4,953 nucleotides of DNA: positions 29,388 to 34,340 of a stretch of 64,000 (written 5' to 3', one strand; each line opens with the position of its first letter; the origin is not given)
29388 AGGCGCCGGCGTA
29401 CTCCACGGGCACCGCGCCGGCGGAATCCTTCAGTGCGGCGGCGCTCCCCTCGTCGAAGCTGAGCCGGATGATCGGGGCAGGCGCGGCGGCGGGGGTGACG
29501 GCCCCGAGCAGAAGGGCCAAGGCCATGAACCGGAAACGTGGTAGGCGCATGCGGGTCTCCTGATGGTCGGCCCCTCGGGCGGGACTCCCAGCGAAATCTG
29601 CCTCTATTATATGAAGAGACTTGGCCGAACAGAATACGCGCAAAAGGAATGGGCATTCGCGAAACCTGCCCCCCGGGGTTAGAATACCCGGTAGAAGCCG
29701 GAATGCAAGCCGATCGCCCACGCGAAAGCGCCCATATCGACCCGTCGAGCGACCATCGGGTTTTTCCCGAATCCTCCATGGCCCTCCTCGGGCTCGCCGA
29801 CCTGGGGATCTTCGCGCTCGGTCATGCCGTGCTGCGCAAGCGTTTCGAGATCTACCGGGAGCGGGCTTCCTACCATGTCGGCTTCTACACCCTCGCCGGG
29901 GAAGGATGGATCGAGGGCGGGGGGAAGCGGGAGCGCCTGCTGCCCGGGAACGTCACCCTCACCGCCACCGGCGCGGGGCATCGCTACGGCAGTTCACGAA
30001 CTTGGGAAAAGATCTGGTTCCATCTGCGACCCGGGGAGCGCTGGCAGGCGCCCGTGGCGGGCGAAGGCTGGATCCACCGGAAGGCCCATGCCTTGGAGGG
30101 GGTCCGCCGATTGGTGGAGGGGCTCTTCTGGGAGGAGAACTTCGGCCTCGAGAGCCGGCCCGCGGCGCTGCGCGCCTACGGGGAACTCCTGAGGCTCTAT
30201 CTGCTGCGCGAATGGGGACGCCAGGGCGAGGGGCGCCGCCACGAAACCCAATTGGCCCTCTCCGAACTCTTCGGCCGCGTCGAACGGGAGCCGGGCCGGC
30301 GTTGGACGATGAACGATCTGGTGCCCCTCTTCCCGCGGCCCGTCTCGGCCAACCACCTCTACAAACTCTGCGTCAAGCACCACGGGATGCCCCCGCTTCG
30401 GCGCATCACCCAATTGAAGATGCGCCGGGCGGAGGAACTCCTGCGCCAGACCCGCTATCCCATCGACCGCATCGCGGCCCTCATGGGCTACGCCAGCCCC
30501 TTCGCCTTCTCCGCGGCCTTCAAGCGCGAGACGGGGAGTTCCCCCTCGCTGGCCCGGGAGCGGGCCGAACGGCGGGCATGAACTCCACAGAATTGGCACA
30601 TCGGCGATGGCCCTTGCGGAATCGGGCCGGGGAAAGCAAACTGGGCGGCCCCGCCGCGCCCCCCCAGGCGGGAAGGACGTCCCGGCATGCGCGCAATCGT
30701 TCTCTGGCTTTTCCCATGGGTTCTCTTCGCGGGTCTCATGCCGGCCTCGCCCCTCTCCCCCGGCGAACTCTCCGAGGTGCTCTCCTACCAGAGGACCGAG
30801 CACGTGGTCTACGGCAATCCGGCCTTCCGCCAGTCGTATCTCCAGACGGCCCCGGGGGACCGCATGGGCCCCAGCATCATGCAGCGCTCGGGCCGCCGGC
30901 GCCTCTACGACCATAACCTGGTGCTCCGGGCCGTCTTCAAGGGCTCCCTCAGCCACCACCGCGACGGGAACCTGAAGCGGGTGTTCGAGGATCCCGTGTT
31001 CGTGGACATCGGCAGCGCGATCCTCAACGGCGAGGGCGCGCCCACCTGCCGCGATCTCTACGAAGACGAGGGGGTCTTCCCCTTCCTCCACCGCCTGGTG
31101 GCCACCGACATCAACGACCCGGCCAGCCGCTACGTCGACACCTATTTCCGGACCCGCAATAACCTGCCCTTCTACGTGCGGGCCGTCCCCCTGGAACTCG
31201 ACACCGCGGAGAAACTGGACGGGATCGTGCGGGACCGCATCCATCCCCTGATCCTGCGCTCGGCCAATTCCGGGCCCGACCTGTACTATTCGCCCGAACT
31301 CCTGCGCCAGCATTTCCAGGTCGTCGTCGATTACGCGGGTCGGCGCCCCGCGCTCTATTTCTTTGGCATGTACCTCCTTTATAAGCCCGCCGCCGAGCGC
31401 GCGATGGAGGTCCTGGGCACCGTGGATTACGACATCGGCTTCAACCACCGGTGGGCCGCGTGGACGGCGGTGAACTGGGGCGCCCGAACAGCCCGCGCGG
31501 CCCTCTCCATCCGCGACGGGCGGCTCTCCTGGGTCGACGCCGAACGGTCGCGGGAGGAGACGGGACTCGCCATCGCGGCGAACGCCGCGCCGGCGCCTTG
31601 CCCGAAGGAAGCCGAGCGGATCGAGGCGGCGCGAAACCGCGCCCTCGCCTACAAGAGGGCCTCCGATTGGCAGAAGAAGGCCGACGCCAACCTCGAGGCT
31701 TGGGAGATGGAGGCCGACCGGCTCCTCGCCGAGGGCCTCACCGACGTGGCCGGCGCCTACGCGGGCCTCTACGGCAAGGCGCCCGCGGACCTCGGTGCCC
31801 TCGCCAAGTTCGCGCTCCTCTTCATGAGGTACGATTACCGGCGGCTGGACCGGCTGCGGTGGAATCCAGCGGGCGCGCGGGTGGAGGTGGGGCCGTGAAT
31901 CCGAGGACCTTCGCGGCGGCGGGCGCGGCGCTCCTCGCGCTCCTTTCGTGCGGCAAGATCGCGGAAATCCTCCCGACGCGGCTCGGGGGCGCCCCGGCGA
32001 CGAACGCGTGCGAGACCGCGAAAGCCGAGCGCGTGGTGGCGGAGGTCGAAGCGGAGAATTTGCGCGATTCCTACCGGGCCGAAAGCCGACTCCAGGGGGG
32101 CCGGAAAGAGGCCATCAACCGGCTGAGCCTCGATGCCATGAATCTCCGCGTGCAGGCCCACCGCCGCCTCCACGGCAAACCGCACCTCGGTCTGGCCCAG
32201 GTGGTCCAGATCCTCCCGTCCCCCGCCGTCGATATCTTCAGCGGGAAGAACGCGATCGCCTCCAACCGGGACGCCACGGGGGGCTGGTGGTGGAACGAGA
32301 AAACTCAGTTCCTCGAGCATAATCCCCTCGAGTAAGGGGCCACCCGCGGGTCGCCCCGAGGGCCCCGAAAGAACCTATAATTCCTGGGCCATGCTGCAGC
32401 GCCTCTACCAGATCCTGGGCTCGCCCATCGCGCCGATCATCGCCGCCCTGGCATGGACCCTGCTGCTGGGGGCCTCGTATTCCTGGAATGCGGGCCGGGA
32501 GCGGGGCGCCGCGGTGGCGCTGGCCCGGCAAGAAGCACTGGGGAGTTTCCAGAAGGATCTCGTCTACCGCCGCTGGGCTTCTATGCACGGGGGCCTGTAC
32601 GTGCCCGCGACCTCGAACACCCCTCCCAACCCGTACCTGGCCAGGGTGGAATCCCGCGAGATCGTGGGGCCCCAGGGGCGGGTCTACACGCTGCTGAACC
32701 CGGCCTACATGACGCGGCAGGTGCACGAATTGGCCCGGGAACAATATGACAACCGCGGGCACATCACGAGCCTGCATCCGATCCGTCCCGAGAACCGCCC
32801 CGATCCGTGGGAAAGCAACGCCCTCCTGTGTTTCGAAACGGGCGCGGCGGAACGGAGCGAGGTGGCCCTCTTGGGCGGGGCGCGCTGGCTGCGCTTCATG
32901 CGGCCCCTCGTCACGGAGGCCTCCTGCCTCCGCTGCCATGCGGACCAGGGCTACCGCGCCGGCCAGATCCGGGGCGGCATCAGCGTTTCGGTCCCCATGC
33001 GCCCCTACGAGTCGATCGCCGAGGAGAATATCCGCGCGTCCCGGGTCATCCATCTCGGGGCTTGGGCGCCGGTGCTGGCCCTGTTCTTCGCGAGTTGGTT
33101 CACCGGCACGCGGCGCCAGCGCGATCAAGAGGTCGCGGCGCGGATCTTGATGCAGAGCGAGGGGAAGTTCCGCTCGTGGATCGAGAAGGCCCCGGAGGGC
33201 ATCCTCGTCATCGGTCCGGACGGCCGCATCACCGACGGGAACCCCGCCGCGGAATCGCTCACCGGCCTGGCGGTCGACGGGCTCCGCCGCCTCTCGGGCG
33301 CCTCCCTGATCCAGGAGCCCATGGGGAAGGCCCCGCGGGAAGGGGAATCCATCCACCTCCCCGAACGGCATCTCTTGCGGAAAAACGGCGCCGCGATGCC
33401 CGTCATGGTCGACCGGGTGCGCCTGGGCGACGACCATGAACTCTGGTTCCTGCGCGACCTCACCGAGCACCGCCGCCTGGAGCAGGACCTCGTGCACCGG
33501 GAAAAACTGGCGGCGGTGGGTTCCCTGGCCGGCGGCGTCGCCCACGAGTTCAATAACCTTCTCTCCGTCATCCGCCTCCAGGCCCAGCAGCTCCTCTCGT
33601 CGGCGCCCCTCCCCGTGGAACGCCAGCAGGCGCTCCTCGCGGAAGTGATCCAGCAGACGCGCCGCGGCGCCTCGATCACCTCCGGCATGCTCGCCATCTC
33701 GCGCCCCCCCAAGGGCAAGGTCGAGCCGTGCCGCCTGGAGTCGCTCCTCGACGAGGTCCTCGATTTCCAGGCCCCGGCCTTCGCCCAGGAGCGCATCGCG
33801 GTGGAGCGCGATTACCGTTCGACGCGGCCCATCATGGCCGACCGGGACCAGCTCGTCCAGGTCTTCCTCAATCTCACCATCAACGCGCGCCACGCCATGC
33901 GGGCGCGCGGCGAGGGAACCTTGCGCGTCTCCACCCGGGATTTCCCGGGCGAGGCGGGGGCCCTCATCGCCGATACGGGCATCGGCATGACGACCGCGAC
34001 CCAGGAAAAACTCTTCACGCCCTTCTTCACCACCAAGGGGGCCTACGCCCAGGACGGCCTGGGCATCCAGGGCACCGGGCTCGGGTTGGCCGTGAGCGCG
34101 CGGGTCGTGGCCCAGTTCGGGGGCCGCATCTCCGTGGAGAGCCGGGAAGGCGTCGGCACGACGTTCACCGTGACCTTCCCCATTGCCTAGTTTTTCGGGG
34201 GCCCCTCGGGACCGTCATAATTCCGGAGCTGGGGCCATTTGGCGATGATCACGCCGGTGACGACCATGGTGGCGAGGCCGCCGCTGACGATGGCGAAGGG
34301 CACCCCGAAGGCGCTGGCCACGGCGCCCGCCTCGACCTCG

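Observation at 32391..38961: Histidine kinase and chemoreceptor share a paralogous periplasmic CxxCH (c-type heme, DUF3365-like) sensor domain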

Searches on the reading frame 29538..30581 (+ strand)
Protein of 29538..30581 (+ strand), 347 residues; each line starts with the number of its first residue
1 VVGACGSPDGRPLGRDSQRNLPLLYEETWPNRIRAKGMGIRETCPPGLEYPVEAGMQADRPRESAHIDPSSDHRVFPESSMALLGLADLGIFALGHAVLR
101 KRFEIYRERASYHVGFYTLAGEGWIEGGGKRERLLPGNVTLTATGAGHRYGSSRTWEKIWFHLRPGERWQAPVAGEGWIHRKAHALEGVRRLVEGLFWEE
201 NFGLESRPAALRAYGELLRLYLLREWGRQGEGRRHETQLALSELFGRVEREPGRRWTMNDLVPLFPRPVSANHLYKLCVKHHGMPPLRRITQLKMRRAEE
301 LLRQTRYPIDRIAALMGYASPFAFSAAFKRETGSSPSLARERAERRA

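Call 6: search_protein_families(library=pfam, proteins=[window:29538-30581:+], max_evalue=0.001)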
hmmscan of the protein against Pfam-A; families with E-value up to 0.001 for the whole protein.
window:29538-30581:+ (347 aa): 3 families
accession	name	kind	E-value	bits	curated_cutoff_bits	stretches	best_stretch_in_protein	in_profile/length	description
PF12833.13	HTH_18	-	4.5e-17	62.6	33.6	1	269-341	7-79/80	Helix-turn-helix domain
PF00165.29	HTH_AraC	-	9.9e-07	29.2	26.6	1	302-338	1-39/42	Bacterial regulatory helix-turn-helix proteins, AraC family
PF02311.25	AraC_binding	-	6.9e-06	26.3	21.1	1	116-172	27-85/135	AraC-like ligand binding domain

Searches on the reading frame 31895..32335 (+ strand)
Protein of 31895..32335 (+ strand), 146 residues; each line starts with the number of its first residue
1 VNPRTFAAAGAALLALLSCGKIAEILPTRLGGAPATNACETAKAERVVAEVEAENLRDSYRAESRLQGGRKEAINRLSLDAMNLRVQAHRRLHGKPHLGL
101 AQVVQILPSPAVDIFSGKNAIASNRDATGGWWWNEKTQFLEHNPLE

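Call 73: search_protein_families(library=ncbifam, proteins=[window:31895-32335:+], max_evalue=0.01)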
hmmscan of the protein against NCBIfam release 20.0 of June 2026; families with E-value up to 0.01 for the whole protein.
window:31895-32335:+ (146 aa): 0 families

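Call 74: search_protein_families(library=pfam, proteins=[window:31895-32335:+], max_evalue=0.1)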
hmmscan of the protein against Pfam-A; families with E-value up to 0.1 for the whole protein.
window:31895-32335:+ (146 aa): 1 family
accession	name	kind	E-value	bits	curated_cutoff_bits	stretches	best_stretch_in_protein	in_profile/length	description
PF15975.10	Flot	-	0.022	15.3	27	1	42-88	2-48/124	Flotillin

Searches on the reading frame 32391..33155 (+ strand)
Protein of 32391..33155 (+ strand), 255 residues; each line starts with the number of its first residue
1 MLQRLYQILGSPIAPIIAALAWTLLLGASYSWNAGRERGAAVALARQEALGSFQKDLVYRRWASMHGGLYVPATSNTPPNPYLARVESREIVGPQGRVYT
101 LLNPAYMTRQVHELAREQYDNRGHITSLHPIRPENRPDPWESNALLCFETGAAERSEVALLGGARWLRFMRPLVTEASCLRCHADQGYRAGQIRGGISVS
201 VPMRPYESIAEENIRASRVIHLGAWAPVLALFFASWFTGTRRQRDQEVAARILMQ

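Call 21: find_homologous_proteins(query=window:32391-33155:+, max_evalue=0.001)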
Query seq(255 aa) (255 aa): 464 proteins with E <= 0.001 among 3785 candidates; the best 120 are listed.
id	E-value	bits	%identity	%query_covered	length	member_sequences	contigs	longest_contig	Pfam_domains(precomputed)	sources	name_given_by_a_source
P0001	5.2e-75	271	59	78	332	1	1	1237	PF11845.14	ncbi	-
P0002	3.7e-71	258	56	80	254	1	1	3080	PF11845.14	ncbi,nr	ncbi:DUF3365 domain-containing protein, partial [bacterium]|nr:DUF3365 domain-containing protein [ba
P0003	2.3e-70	255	57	78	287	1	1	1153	PF11845.14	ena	-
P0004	1.4e-69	253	48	90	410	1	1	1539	PF11845.14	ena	-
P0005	3.2e-69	252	52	82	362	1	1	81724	PF08448.17,PF11845.14,PF00989.32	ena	-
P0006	4.5e-69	251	58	71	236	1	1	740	PF11845.14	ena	-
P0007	5.2e-69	251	56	77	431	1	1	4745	PF11845.14,PF00990.27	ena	-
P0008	6.4e-69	251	53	82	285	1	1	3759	PF11845.14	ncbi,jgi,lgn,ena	-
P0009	7.9e-69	250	53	82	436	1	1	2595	PF11845.14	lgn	-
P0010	1.2e-68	250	52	81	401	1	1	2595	PF08447.19,PF13426.14,PF13188.14,PF08448.17,PF11845.14,PF00989.32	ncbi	ncbi:MAG: DUF3365 domain-containing protein, partial [Candidatus Bathyarchaeia archaeon]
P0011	2.0e-68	249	47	97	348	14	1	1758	PF11845.14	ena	-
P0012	2.2e-68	249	54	85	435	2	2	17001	PF11845.14,PF00990.27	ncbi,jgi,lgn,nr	ncbi:MAG: diguanylate cyclase [Deltaproteobacteria bacterium]|nr:diguanylate cyclase [Deltaproteobac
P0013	2.5e-68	249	52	83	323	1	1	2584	PF11845.14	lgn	-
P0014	7.8e-68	247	57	74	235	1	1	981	PF11845.14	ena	-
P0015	8.2e-68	247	51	87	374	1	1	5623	PF08447.19,PF11845.14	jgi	jgi:PAS domain-containing protein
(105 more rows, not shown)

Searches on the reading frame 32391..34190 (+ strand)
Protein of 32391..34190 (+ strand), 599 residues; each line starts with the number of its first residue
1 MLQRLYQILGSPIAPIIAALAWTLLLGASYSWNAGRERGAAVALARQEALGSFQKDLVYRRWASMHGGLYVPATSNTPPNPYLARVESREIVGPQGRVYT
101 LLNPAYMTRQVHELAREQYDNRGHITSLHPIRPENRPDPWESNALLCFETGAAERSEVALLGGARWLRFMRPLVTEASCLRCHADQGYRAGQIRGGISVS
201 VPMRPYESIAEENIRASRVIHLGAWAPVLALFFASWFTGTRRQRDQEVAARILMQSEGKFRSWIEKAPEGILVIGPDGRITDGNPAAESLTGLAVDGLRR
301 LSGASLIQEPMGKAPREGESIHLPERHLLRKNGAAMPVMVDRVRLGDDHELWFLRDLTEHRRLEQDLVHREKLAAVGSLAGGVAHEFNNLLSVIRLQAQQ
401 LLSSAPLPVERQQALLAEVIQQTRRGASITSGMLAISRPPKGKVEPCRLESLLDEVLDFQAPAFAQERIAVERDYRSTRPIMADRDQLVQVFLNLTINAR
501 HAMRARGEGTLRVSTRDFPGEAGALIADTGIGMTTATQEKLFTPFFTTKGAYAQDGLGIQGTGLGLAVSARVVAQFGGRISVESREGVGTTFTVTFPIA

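Call 3: search_protein_families(library=pfam, proteins=[window:32391-34190:+], max_evalue=0.01)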
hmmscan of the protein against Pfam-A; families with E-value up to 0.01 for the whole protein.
window:32391-34190:+ (599 aa): 7 families
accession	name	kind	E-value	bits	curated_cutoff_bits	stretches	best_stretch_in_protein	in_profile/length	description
PF02518.31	HATPase_c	-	3.8e-22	79.3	26.4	1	484-598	2-109/111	Histidine kinase-, DNA gyrase B-, and HSP90-like ATPase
PF11845.13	Tll0287-like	-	6.3e-19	69.3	24.1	1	94-202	32-144/144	Tll0287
PF00512.31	HisKA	-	4.3e-07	30.3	26.9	1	378-439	4-63/66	His Kinase A (phospho-acceptor) domain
PF13188.13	PAS_8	-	7.4e-06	26.1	21.8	1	259-298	2-38/65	PAS domain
PF13426.13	PAS_9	-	0.00011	22.9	27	1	268-359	1-103/103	PAS domain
PF08448.16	PAS_4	-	0.00013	22.6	23.1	1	265-362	2-110/110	PAS fold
PF00989.32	PAS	-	0.00032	21.1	22.6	1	259-299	2-42/113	PAS fold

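Call 19: find_encoding_contigs(protein=window:32391-34190:+, flank=10000, max_places=6)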
Protein window:32391-34190:+ (599 aa): no gene with exactly this product is on record in the collection.

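Call 23: find_related_loci(query=window:32391-34190:+, collection=genome_contigs, flank=10000)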
Query window:32391-34190:+ (599 aa) in genome_contigs; peptide patterns used: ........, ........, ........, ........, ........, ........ (x = any residue, [..] = any of these).
455 stretches matched a pattern; 410 encode a relative of the query (tblastn E <= 1e-3); the best 80 are kept; 80 distinct loci.
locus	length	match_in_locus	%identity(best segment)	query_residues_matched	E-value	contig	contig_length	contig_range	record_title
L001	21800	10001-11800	40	16-598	1e-113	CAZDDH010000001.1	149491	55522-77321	MAG TPA_asm: uncultured Rickettsiales bacterium isolate SRP077602_co5_208 genome assembly, contig: NODE_239_length_14949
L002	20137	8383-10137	37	20-598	9e-112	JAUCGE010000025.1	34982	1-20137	Desulfobacterales bacterium HSG16 NODE_28_length_34982, whole genome shotgun sequence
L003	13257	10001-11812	37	12-598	2e-109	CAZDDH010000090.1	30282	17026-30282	MAG TPA_asm: uncultured Rickettsiales bacterium isolate SRP077602_co5_208 genome assembly, contig: NODE_7488_length_3028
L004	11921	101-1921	36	12-599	1e-107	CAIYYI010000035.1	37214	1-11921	MAG: uncultured Verrucomicrobia bacterium isolate Loclat_bin-16082 genome assembly, contig: bin-16082:035/709, whole gen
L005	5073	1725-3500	36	20-598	1e-107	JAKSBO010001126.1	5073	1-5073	MAG: Desulfobacterales bacterium isolate MAG.189 k141_10129693, whole genome shotgun sequence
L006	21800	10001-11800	39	16-597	6e-107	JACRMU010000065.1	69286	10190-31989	MAG: Deltaproteobacteria bacterium isolate NC_groundwater_1915_Pr3_S2p5_65_9 SR2-18-S2p5_coassembly_scaffold_45064, whol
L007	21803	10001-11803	35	12-599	2e-106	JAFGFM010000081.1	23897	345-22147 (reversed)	MAG: Deltaproteobacteria bacterium isolate Zod_Metabat.1317 k87_3373700, whole genome shotgun sequence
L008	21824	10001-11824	36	11-599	3e-103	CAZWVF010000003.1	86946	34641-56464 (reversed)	MAG TPA_asm: uncultured Gemmatimonadota bacterium isolate binchicken_co132_67 genome assembly, contig: NODE_37_length_86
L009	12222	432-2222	35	16-599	1e-101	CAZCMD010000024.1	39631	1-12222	MAG TPA_asm: uncultured Desulfatiglans sp. isolate SRP192927_co6_207 genome assembly, contig: NODE_1623_length_39631_cov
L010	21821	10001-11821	37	16-597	3e-101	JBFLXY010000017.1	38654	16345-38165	MAG: Thermodesulfobacteriota bacterium isolate MAG070 MAG070_17, whole genome shotgun sequence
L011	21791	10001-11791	35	16-599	4e-101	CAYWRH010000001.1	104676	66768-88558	MAG TPA_asm: uncultured Desulfatiglans sp. isolate SRP167436_co1_198 genome assembly, contig: NODE_159_length_104676_cov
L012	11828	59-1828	34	22-598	1e-101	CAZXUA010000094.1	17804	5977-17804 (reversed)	MAG TPA_asm: uncultured Desulfatiglans sp. isolate binchicken_co43_301 genome assembly, contig: NODE_5668_length_17804_c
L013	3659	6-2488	35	16-598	2e-100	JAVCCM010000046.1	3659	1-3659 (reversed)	MAG: Candidatus Electryonea clarkiae isolate MAG_3300035698_1675 Ga0374944_200004, whole genome shotgun sequence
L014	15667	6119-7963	34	16-598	6e-99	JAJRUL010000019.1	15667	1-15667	MAG: Candidatus Zixiibacteriota bacterium isolate Dive96_bin10.185 k141_512729, whole genome shotgun sequence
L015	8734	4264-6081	37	16-594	1e-98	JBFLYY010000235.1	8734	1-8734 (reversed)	MAG: Thermodesulfobacteriota bacterium isolate MAG097 MAG097_235, whole genome shotgun sequence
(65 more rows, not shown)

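Call 67: list_cluster_members(proteins=[P0128, window:32391-34190:+, window:37249-38961:-, window:39274-39831:+])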
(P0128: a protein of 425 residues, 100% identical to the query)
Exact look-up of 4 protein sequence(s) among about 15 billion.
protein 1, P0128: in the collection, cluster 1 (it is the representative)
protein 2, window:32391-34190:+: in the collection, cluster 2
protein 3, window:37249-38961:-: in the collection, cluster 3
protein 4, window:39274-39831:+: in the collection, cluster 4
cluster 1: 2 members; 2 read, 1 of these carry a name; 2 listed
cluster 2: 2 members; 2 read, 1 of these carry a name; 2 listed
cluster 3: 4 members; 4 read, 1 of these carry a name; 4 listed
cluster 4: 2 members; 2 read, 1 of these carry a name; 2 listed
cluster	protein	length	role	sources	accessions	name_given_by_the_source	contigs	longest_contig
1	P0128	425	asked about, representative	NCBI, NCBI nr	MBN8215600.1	MAG: beta-ketoacyl-ACP synthase II [Spirochaetes bacterium] | beta-ketoacyl-ACP synthase II [Spirochaetota bacterium]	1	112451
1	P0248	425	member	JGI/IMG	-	-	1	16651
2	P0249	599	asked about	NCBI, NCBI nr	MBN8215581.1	MAG: DUF3365 domain-containing protein [Spirochaetes bacterium] | DUF3365 domain-containing protein [Spirochaetota bacterium]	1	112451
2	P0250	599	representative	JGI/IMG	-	-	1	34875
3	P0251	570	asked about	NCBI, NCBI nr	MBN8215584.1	MAG: DUF3365 domain-containing protein [Spirochaetes bacterium] | DUF3365 domain-containing protein [Spirochaetota bacterium]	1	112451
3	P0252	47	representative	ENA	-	-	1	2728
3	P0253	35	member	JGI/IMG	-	-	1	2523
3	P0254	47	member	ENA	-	-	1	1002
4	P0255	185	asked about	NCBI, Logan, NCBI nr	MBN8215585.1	MAG: superoxide dismutase family protein [Spirochaetes bacterium] | superoxide dismutase family protein [Spirochaetota bacterium]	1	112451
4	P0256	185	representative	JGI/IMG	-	-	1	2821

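Call 73: search_protein_families(library=ncbifam, proteins=[window:32391-34190:+], max_evalue=0.01)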
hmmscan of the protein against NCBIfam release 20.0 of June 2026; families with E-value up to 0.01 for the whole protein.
window:32391-34190:+ (599 aa): 76 families (the best 25 are shown)
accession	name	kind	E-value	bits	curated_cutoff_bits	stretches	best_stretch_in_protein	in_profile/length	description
NF008468.0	PRK11360.1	equivalog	4.5e-59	200.4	646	1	262-598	272-608/616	two-component system sensor histidine kinase AtoS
NF010411.0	PRK13837.1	equivalog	8.4e-43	146.4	647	1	355-598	429-675/828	two-component system VirA-like sensor kinase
NF007688.0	PRK10364.1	equivalog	2e-42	145.5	479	1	352-598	216-451/460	two-component system sensor histidine kinase ZraS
NF046026.1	HisKinCckACaul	equivalog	4e-38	131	1000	1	347-598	273-532/678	cell cycle histidine kinase CckA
NF046020.1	HisKinCckABruc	equivalog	3.5e-36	124.4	1000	1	354-597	458-706/868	cell cycle histidine kinase CckA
NF052574.1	HisKinEspCMyxo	equivalog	7.8e-34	116.9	1200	1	325-599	361-638/785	serine histidine kinase EspC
NF038348.1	T2SS_HK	subfamily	9.4e-31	106.9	450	2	414-598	399-573/574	histidine kinase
NF046044.1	PnpS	equivalog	9.4e-30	103.9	400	1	252-597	49-390/390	two-component system histidine kinase PnpS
NF052573.1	HisKinEspAMyxo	equivalog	2.2e-29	102.1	1400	1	354-596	362-609/755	serine histidine kinase EspA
NF010076.0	PRK13557.1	subfamily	3.9e-28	98.2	631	1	356-598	143-394/540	histidine kinase famiy protein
TIGR02966.1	phoR_proteo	equivalog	1.1e-26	93.7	334.2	1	257-596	5-333/333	phosphate regulon sensor histidine kinase PhoR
NF053867.1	SprKinKinDBac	equivalog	6.3e-25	87.6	775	1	358-598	271-497/500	sporulation kinase KinD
NF047466.1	hybrid_RR_LvrB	exception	1.7e-24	86.7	500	1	339-598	116-376/377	hybrid histidine kinase/response regulator LvrB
NF041777.1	sens_FixL_Rhizob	equivalog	8.9e-24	84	850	1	330-599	206-482/485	sensor protein FixL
NF008293.1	PRK11073.1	equivalog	6.4e-22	78.2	240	1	270-598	19-347/349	nitrogen regulation protein NR(II)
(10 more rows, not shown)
